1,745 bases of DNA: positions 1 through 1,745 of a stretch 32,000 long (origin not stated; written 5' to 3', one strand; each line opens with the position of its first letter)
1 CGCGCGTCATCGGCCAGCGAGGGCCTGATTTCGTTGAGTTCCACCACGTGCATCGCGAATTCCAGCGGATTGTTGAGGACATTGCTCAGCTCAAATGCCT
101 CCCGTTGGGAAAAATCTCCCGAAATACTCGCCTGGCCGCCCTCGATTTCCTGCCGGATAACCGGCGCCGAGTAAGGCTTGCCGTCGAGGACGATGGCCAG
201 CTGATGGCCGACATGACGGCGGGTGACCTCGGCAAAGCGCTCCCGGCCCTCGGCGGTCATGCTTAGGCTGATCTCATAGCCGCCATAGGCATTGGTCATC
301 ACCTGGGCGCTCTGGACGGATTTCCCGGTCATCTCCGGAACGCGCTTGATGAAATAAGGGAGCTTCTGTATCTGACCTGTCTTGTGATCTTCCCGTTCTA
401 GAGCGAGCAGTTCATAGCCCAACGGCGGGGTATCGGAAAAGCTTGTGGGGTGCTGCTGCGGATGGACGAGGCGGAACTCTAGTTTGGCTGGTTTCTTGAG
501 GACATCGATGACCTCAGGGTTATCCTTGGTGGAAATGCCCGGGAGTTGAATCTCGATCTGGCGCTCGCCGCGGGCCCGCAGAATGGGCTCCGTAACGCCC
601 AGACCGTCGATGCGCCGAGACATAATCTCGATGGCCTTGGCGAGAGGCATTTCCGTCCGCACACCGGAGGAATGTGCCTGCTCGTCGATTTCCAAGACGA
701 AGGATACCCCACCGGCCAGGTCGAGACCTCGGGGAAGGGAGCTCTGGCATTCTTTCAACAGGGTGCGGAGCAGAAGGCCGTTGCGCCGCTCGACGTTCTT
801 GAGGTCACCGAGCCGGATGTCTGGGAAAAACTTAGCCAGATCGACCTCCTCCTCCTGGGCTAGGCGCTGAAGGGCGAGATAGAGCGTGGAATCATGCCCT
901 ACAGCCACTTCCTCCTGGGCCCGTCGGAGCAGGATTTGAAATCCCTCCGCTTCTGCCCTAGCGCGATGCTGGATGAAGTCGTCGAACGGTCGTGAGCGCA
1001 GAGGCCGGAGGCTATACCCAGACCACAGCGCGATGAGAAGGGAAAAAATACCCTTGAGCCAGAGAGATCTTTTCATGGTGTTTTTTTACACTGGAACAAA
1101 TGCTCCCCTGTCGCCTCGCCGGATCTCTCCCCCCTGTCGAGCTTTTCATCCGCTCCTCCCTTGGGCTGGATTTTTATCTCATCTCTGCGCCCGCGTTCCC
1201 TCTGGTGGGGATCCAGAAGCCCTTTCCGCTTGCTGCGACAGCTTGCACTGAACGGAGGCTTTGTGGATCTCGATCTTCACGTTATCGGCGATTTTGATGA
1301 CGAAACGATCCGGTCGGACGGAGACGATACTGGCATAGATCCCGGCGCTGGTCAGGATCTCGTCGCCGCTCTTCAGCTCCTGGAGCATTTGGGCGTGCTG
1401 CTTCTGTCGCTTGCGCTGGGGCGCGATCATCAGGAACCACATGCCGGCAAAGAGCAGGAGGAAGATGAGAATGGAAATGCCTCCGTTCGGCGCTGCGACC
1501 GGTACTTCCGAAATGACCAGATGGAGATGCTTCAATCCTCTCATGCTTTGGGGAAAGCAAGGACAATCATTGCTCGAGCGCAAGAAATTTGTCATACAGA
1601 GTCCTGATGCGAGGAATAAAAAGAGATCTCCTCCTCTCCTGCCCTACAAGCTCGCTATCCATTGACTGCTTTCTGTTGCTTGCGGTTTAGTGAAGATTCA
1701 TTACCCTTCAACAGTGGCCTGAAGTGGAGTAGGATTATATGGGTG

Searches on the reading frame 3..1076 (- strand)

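Call 85: search_protein_families(library=pfam, proteins=[window:3-1076:-], max_evalue=0.5)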
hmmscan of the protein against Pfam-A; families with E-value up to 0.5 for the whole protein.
window:3-1076:- (358 aa): 3 families
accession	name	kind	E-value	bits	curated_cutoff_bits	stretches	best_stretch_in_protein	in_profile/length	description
PF22599.2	SecDF_P1_head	-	2.2e-26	92.4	27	1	237-335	9-108/114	SecDF, P1 head subdomain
PF21760.3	SecD_1st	-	1.3e-17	63.4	27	1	146-205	2-59/60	Protein translocase subunit SecDF, P1 domain, N-terminal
PF07549.19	Sec_GG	-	0.061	13.3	20.3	1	117-133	11-27/28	SecD/SecF GG Motif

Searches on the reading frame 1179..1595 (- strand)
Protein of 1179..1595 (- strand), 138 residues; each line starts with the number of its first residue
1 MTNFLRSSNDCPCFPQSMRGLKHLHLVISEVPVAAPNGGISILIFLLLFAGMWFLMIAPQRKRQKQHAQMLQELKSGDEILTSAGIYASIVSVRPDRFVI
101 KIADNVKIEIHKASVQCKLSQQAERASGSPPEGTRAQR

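Call 85: search_protein_families(library=pfam, proteins=[window:1179-1595:-], max_evalue=0.5)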
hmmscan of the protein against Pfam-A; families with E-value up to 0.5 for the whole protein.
window:1179-1595:- (138 aa): 4 families
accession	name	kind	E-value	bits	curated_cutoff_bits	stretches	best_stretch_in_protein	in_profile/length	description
PF02699.20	YajC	-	2.5e-26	91.8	28.2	1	41-116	2-77/78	Preprotein translocase subunit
PF21059.3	BTBD16_C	-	0.0015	19.2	27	1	50-99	21-69/106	BTB/POZ domain-containing protein 16, C-terminal domain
PF15099.11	PIRT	-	0.03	14.5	30.6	1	44-76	91-123/128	Phosphoinositide-interacting protein family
PF08552.16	Kei1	-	0.21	11.8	25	1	43-74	87-119/181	Inositolphosphorylceramide synthase subunit Kei1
